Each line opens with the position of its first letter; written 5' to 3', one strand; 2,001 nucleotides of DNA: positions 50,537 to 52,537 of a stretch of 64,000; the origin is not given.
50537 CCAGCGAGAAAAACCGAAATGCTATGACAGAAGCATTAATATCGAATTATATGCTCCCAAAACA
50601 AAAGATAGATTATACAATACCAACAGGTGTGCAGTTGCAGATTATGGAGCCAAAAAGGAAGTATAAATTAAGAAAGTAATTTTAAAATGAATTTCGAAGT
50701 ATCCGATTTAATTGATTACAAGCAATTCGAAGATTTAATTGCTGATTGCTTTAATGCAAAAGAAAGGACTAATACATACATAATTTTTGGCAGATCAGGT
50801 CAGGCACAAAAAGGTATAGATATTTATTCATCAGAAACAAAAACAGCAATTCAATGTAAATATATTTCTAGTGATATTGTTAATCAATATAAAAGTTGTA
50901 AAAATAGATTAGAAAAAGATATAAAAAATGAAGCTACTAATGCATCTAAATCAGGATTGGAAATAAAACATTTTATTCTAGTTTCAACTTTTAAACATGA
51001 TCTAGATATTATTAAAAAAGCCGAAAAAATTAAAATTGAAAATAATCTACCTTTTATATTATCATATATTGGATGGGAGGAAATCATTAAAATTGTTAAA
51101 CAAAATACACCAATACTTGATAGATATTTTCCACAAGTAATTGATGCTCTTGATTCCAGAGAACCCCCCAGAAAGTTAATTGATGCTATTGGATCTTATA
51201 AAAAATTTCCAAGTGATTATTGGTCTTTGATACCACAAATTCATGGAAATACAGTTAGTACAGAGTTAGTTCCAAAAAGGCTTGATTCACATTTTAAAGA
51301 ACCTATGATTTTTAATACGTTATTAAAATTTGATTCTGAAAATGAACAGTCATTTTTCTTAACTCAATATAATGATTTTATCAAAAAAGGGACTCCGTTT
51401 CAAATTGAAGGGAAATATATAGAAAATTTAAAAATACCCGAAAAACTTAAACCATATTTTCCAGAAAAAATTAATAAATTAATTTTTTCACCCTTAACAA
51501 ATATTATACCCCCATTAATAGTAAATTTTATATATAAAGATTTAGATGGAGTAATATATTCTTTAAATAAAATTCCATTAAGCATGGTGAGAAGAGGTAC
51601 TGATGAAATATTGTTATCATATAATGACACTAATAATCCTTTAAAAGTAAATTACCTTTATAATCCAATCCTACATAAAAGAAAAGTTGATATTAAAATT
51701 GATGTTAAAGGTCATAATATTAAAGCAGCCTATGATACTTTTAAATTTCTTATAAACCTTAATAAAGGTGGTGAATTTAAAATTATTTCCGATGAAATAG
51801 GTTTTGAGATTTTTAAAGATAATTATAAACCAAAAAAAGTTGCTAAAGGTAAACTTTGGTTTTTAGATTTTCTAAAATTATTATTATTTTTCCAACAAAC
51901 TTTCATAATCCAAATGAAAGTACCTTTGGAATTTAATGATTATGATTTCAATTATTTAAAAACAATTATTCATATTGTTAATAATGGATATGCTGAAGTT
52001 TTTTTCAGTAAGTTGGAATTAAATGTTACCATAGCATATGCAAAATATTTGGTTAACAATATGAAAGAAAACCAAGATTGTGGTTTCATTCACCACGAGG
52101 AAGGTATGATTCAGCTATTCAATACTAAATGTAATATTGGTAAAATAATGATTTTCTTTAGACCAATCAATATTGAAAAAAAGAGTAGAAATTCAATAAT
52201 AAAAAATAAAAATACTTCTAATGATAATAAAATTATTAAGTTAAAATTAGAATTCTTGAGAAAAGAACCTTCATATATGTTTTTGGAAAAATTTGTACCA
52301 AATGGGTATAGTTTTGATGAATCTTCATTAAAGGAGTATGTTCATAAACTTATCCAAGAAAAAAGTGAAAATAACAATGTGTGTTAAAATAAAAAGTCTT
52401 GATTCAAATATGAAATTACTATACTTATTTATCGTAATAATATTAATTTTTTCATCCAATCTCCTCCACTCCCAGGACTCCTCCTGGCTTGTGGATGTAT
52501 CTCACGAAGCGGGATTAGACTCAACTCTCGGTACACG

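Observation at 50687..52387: Uncharacterised 566-aa Mrr-like nuclease-domain protein translationally adjacent to an EcoRV-type R-M pair: candidate new defense component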

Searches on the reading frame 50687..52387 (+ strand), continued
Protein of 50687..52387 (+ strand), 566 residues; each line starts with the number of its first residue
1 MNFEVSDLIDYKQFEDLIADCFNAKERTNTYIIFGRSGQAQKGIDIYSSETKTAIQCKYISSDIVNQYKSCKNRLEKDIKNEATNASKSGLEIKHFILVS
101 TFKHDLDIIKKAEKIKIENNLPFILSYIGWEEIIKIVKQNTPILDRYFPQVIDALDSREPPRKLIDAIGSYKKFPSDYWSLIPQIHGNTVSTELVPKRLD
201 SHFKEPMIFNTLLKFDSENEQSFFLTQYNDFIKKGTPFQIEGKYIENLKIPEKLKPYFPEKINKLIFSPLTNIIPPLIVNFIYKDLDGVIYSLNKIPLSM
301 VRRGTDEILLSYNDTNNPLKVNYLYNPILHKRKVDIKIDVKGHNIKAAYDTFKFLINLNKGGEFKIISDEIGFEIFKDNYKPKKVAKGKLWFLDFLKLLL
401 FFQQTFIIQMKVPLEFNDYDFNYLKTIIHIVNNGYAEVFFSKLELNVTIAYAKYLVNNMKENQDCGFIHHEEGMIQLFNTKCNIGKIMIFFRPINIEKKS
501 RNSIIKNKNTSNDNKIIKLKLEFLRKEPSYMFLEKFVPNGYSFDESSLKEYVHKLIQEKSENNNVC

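Call 95: search_dna_similar(query=window:50687-52387:+, collection=plasmids, mode=protein, max_evalue=0.001, max_rows=15)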
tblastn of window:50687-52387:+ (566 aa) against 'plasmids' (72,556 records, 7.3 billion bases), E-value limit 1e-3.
Records with a match: 7; places in all: 7; records where one place covers at least 80% of the query: 0.
Best place of each record, by identity: <60% 7.
By first word of the organism name: Aliarcobacter 3; Agrobacterium 2; Sphingomonas 1; Bradyrhizobium 1.
By predicted mobility (MOB-suite, as given by PLSDB): non-mobilizable 5; conjugative 2.
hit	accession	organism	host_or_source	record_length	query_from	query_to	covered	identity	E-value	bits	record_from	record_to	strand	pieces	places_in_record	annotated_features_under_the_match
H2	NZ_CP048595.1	Agrobacterium tumefaciens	walnut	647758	10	187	31%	24.5%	8e-6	57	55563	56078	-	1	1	hypothetical protein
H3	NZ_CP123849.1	Agrobacterium tumefaciens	Rose,cell culture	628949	10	187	31%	24.5%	9e-6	57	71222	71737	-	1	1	hypothetical protein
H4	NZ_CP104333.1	Aliarcobacter butzleri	poultry meat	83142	11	152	25%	26.9%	3e-4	52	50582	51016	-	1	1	hypothetical protein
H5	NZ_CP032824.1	Aliarcobacter cryaerophilus ATCC 43158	bovine,cell culture,Aborted bovine ...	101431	11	152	25%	26.9%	5e-4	51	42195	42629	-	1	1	hypothetical protein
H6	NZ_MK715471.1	Aliarcobacter cryaerophilus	Greenshell mussel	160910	11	152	25%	26.9%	5e-4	51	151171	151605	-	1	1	hypothetical protein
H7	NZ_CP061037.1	Sphingomonas aliaeris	whole organism,Pork steak,pork steak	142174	11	148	24%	27.1%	3e-5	55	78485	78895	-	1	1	hypothetical protein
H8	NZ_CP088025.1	Bradyrhizobium quebecense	Glycine max cv. AC Glengarry,Cell ...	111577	11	163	27%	24.4%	3e-5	55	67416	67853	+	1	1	restriction endonuclease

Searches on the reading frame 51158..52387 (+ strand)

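Call 23: search_protein_families(library=phrogs, proteins=[window:51158-52387:+], max_evalue=1)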
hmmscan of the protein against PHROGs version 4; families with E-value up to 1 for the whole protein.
window:51158-52387:+ (409 aa): 2 families
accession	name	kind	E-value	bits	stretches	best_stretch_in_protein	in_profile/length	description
phrog_24716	-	unknown function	0.0037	18.6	1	50-83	9-41/83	-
phrog_28396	-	unknown function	0.21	13.1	0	154-190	29-64/90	-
